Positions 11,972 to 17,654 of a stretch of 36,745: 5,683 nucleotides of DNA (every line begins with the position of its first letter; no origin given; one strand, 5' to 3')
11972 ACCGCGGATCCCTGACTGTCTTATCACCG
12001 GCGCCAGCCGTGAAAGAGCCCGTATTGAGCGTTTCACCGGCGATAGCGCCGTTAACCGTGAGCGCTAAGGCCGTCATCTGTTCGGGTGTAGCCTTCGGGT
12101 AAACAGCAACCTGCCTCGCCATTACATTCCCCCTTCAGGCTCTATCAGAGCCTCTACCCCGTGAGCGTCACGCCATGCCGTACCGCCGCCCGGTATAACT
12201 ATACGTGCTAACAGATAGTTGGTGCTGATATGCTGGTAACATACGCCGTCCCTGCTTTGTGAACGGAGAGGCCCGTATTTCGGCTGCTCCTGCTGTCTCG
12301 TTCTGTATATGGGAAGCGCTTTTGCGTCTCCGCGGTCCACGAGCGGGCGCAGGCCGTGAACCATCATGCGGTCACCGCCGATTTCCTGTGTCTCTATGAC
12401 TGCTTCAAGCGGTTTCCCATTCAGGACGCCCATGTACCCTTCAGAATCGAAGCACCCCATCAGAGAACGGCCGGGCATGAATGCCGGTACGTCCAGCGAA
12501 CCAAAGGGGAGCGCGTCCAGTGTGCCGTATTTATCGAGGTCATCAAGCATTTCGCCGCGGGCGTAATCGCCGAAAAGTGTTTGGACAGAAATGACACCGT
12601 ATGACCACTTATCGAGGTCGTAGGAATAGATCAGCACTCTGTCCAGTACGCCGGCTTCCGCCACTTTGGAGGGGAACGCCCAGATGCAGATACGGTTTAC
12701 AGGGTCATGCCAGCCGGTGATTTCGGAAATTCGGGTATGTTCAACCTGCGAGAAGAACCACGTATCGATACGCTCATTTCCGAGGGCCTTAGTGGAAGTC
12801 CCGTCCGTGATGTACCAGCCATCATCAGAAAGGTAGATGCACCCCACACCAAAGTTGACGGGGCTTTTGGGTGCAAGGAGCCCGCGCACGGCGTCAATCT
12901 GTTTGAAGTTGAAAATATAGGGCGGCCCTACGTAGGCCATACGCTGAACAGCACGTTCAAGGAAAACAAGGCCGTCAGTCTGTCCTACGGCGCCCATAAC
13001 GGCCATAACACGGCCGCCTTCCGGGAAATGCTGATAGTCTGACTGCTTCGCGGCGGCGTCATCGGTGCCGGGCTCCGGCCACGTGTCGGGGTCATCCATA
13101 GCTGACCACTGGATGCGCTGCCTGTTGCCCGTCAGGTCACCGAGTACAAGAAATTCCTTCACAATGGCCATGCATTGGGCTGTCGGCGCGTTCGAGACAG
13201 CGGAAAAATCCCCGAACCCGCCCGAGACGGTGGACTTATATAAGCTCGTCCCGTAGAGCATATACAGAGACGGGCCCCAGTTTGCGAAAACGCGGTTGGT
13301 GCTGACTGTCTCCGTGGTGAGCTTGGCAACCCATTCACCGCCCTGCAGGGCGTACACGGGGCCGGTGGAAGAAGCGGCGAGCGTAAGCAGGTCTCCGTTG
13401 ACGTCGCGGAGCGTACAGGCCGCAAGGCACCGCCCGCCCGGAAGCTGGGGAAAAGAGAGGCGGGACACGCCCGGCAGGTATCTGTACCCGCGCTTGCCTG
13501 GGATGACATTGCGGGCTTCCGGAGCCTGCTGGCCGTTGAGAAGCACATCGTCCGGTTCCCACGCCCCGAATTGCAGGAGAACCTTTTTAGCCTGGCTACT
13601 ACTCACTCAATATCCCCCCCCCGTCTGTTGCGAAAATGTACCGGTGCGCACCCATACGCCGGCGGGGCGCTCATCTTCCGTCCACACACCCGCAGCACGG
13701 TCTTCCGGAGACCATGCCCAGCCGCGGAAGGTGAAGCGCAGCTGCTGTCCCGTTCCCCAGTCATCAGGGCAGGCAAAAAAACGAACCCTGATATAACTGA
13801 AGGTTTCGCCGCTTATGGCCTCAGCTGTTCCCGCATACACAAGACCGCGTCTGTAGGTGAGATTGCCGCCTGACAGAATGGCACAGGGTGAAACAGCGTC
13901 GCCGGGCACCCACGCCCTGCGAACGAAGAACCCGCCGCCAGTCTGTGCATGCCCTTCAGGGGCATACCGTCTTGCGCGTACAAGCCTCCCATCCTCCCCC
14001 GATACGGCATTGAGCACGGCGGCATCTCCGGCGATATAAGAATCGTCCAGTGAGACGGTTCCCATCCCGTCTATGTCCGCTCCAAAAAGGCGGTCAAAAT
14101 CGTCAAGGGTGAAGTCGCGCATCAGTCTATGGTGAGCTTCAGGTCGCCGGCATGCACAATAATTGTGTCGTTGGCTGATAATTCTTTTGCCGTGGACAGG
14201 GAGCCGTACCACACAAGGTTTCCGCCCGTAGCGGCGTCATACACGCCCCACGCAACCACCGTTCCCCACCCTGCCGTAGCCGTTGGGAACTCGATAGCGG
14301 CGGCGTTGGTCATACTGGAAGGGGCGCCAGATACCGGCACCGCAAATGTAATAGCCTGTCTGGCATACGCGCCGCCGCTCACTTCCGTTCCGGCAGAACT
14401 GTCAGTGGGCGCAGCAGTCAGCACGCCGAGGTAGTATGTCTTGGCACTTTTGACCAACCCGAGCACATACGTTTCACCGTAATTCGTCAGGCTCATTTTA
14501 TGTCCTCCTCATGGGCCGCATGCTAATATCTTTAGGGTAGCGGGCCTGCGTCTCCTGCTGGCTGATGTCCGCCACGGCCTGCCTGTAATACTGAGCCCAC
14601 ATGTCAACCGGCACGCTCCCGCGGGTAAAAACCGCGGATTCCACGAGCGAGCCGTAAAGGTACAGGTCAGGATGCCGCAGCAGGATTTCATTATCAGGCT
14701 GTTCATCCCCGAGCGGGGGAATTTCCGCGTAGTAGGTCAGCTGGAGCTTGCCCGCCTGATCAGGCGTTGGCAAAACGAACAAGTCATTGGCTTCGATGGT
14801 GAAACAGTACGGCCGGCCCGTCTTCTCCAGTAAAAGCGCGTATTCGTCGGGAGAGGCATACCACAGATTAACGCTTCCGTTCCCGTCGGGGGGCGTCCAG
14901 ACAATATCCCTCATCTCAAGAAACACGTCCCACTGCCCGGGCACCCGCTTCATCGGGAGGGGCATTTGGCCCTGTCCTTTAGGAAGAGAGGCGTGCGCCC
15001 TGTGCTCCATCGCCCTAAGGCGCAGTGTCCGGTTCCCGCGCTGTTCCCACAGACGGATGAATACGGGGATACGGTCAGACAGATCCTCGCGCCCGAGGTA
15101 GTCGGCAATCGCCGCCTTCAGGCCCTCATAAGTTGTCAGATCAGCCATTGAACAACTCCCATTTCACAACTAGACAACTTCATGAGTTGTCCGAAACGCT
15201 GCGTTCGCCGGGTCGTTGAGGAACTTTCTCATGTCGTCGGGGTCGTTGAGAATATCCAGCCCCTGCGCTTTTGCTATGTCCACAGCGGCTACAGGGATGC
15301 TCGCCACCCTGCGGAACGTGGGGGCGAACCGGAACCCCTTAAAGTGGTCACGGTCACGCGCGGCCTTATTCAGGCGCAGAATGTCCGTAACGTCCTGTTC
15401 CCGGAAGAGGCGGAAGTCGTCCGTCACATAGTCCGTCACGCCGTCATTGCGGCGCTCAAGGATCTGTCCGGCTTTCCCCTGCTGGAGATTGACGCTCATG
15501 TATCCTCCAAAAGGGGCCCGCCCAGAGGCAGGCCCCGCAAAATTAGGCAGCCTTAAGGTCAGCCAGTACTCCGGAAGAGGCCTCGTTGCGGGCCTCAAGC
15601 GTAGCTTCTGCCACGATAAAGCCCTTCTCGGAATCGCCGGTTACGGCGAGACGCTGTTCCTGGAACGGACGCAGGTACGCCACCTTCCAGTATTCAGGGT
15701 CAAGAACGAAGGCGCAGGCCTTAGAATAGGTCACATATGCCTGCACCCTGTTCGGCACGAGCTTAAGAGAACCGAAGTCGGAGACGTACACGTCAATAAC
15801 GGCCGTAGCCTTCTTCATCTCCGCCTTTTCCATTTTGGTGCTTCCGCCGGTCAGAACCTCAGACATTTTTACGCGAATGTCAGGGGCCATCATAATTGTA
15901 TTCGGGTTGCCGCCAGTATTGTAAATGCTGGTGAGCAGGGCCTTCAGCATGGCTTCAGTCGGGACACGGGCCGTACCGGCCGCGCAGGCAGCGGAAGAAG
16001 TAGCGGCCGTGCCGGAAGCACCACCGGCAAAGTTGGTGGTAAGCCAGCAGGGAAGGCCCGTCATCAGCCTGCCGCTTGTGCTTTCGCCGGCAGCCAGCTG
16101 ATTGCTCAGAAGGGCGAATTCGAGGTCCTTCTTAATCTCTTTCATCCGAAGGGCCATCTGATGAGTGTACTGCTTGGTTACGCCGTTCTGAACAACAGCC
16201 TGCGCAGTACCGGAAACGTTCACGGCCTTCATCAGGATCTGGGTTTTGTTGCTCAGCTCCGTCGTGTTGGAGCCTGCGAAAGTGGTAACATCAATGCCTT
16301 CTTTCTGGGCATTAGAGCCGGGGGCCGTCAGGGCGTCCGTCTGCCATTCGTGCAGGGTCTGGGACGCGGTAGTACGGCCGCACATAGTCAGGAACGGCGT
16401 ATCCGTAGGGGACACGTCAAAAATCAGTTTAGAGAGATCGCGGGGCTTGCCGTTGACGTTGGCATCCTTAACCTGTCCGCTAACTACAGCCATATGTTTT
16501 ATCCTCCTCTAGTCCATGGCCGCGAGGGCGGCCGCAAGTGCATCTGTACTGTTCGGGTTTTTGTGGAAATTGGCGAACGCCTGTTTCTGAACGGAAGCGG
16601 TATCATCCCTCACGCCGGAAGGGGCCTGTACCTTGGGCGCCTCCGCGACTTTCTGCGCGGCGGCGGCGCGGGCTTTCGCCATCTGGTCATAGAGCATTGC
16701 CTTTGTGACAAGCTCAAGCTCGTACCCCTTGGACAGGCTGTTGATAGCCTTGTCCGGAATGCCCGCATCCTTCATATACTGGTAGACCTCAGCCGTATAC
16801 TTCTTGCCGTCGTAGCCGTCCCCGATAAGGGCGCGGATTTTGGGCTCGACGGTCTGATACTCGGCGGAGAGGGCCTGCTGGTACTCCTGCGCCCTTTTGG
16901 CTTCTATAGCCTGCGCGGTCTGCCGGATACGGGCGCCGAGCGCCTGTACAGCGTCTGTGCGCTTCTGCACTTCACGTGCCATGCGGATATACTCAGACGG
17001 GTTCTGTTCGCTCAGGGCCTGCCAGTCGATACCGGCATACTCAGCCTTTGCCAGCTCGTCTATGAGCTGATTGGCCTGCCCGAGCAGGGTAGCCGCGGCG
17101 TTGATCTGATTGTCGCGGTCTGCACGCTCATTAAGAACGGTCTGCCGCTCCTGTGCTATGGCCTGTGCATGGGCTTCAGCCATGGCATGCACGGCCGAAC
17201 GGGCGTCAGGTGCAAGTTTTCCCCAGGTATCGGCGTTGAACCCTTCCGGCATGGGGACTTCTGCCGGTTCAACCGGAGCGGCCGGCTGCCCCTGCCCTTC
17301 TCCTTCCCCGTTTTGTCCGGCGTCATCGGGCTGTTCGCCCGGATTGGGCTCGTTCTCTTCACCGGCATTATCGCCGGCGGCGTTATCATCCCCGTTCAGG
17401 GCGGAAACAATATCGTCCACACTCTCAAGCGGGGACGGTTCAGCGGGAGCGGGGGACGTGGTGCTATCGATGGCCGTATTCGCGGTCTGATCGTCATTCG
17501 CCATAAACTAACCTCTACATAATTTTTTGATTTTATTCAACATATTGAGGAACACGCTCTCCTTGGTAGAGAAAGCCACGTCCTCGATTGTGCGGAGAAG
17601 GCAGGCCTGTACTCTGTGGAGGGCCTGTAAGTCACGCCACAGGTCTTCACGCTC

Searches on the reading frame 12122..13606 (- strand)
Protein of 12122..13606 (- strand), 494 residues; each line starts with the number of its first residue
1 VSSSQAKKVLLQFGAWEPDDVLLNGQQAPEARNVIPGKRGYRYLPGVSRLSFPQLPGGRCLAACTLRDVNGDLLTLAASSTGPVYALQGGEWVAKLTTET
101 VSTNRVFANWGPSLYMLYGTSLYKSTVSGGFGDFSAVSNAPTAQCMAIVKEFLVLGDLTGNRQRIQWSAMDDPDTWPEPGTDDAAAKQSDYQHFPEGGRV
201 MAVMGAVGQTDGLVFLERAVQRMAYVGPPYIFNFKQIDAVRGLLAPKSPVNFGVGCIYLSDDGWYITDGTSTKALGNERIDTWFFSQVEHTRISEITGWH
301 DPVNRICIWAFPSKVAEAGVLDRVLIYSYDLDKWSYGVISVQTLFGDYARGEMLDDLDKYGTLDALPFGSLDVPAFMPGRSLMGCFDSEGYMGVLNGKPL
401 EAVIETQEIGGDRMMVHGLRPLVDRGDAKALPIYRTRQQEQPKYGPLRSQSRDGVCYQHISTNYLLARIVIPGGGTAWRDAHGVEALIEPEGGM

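Call 8: search_protein_families(library=phrogs, proteins=[window:12122-13606:-], max_evalue=0.001)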
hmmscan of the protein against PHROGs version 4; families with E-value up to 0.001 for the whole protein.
window:12122-13606:- (494 aa): 1 family
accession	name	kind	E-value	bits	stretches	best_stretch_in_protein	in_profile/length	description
phrog_3287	-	head and packaging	1.8e-46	160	1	23-421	23-449/524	virion structural protein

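Call 58: search_solved_structures(query=window:12122-13606:-, max_evalue=1)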
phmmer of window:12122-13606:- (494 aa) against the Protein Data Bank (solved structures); distinct sequences matched with E-value up to 1: 3.
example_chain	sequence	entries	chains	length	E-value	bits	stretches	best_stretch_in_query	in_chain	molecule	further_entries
8zkm_E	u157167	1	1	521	5.8e-11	44.9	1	127-336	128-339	nozzle of release VP1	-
8zkk_O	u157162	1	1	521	6e-11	44.8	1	127-336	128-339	nozzle gp16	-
9nwi_Y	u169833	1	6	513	1.1e-06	30.7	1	144-337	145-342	Capsid and scaffold protein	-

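Call 74: search_protein_families(library=pfam, proteins=[window:12122-13606:-], max_evalue=0.01)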
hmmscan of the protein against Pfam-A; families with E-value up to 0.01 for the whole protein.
window:12122-13606:- (494 aa): 0 families

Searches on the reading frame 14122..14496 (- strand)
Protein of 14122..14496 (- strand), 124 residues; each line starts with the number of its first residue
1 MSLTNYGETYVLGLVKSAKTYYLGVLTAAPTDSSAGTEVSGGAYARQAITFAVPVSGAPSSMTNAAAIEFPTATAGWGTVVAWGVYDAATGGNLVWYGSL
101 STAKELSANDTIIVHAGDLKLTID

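Call 9: search_protein_families(library=phrogs, proteins=[window:14122-14496:-], max_evalue=0.001)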
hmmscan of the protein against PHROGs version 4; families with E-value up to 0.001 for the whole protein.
window:14122-14496:- (124 aa): 1 family
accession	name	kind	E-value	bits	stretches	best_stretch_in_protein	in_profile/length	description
phrog_240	-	head and packaging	4.8e-27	96.1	1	1-122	61-187/200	head protein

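Call 74: search_protein_families(library=pfam, proteins=[window:14122-14496:-], max_evalue=0.01)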
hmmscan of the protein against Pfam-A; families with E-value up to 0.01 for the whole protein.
window:14122-14496:- (124 aa): 2 families
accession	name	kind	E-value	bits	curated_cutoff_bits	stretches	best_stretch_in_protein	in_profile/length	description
PF23140.1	Gp80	-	9.9e-33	113.6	27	1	18-122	23-128/128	Podophage GP4 fiber I protein gp80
PF19081.6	Ig_7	-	0.0054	17.4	27.3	0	65-114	15-62/84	Ig-like domain CHU_C associated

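Call 79: search_solved_structures(query=window:14122-14496:-, max_evalue=0.01)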
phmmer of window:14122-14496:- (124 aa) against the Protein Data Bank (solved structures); distinct sequences matched with E-value up to 0.01: 1.
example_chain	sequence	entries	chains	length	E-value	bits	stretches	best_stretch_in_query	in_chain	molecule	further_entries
8jou_a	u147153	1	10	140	0.001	22.7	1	58-119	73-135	Virion-associated phage protein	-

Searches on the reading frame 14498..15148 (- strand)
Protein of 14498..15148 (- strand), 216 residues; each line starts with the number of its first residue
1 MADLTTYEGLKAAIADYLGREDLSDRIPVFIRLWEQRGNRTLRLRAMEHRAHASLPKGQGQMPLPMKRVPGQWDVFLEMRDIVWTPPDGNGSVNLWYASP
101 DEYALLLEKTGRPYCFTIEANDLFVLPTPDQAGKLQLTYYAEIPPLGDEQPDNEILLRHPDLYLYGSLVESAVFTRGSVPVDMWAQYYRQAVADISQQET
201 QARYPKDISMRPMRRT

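Call 8: search_protein_families(library=phrogs, proteins=[window:14498-15148:-], max_evalue=0.001)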
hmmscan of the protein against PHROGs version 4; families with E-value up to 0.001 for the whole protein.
window:14498-15148:- (216 aa): 1 family
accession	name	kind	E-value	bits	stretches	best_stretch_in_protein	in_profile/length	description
phrog_2941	-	head and packaging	5.1e-37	128.5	1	5-206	4-198/208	virion structural protein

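Call 74: search_protein_families(library=pfam, proteins=[window:14498-15148:-], max_evalue=0.01)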
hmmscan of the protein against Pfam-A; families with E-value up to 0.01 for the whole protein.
window:14498-15148:- (216 aa): 1 family
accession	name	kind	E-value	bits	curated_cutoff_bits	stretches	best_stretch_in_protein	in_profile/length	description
PF24175.2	SU10_adaptor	-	4e-26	93.1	27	1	5-200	1-189/194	SU10 adaptor protein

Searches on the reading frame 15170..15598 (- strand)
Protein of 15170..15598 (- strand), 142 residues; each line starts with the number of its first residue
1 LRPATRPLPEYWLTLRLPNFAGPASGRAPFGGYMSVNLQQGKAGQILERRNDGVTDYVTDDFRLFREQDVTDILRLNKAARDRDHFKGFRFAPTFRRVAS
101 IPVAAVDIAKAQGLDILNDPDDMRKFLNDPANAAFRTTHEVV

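Call 9: search_protein_families(library=phrogs, proteins=[window:15170-15598:-], max_evalue=0.001)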
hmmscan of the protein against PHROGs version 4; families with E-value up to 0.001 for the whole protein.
window:15170-15598:- (142 aa): 1 family
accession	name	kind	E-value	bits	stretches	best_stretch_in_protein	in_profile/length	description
phrog_3982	-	unknown function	4.3e-10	40.8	1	62-138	31-108/112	-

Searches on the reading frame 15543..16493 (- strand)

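Call 8: search_protein_families(library=phrogs, proteins=[window:15543-16493:-], max_evalue=0.001)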
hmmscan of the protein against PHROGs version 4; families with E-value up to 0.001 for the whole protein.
window:15543-16493:- (316 aa): 1 family
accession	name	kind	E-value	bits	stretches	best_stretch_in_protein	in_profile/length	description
phrog_1328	-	head and packaging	8.1e-93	313.5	1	1-315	3-308/583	major head protein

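Call 74: search_protein_families(library=pfam, proteins=[window:15543-16493:-], max_evalue=0.01)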
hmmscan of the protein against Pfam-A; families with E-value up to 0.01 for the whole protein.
window:15543-16493:- (316 aa): 1 family
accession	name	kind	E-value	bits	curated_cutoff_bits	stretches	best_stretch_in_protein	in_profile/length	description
PF17236.8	SU10_MCP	-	3e-88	296.6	24.1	1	13-314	11-292/292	SU10 major capsid protein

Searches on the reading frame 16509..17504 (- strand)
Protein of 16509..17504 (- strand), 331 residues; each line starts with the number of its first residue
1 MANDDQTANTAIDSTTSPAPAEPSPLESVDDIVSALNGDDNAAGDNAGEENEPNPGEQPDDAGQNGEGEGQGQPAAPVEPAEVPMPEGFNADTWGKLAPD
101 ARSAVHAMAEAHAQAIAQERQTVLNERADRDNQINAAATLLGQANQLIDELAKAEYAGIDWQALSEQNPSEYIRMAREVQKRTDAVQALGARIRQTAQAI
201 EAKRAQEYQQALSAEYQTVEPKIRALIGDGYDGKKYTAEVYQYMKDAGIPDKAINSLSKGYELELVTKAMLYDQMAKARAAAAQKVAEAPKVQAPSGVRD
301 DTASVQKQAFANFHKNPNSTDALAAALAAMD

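Call 8: search_protein_families(library=phrogs, proteins=[window:16509-17504:-], max_evalue=0.001)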
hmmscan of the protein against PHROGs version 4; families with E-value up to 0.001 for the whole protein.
window:16509-17504:- (331 aa): 1 family
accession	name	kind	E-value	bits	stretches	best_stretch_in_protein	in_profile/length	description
phrog_3927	-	head and packaging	6.1e-21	76.3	1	113-328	126-340/342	head scaffolding protein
